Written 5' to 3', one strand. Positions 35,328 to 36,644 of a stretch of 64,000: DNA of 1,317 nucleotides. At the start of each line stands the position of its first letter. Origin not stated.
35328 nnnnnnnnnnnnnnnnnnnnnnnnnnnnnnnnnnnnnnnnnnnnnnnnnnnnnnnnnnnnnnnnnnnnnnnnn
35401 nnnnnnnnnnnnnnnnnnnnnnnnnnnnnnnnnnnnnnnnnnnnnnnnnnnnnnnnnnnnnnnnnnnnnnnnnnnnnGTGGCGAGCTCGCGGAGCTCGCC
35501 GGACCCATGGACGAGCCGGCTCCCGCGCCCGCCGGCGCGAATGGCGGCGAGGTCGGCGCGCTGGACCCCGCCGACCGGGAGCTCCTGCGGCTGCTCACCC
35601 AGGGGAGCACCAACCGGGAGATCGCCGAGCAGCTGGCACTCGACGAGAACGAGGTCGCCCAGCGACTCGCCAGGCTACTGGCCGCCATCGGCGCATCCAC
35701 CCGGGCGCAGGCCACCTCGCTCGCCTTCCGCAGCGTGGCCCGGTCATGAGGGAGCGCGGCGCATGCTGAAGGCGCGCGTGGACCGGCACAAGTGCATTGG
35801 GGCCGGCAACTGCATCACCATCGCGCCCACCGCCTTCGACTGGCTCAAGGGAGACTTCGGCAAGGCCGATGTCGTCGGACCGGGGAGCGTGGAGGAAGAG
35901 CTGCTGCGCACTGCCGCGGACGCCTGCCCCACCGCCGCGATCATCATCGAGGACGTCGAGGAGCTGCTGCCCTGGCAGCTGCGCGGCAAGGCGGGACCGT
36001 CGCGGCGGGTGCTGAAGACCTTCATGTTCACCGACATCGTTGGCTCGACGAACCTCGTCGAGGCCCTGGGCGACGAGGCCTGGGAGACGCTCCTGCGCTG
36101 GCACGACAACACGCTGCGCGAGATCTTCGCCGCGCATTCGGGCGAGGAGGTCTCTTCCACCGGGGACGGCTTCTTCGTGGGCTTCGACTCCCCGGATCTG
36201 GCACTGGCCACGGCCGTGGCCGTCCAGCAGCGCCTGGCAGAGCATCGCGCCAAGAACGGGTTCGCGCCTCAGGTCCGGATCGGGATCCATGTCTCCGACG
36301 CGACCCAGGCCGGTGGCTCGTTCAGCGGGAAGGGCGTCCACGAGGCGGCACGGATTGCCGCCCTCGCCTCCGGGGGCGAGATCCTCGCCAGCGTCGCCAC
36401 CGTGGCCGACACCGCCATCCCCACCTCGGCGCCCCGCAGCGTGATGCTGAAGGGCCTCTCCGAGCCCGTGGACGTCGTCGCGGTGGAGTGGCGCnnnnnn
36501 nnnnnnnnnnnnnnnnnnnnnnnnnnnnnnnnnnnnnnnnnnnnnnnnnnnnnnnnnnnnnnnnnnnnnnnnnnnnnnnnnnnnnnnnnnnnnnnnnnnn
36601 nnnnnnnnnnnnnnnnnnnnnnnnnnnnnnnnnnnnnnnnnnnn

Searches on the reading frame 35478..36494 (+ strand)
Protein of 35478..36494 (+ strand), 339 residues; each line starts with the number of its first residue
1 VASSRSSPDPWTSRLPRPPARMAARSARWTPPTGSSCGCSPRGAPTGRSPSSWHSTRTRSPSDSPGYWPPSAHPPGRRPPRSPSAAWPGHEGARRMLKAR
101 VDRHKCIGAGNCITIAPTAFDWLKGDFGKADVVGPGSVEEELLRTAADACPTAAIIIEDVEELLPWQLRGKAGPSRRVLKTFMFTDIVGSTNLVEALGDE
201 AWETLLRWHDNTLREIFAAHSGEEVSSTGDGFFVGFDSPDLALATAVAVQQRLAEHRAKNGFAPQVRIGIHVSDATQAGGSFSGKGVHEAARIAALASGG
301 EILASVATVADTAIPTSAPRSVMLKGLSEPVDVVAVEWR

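Call 40: search_protein_families(library=pfam, proteins=[window:35478-36494:+], max_evalue=0.001)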
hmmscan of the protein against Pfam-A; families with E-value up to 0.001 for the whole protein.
window:35478-36494:+ (339 aa): 3 families
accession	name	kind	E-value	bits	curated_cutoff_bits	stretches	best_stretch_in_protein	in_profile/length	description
PF13370.11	Fer4_13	-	8e-09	36.5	24.5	1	101-155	1-56/58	4Fe-4S single cluster domain of Ferredoxin I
PF13459.11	Fer4_15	-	1.3e-07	32.7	22.4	1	100-157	2-66/66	4Fe-4S single cluster domain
PF00211.25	Guanylate_cyc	-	7.2e-07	29.4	21.9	1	181-272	10-108/183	Adenylate and Guanylate cyclase catalytic domain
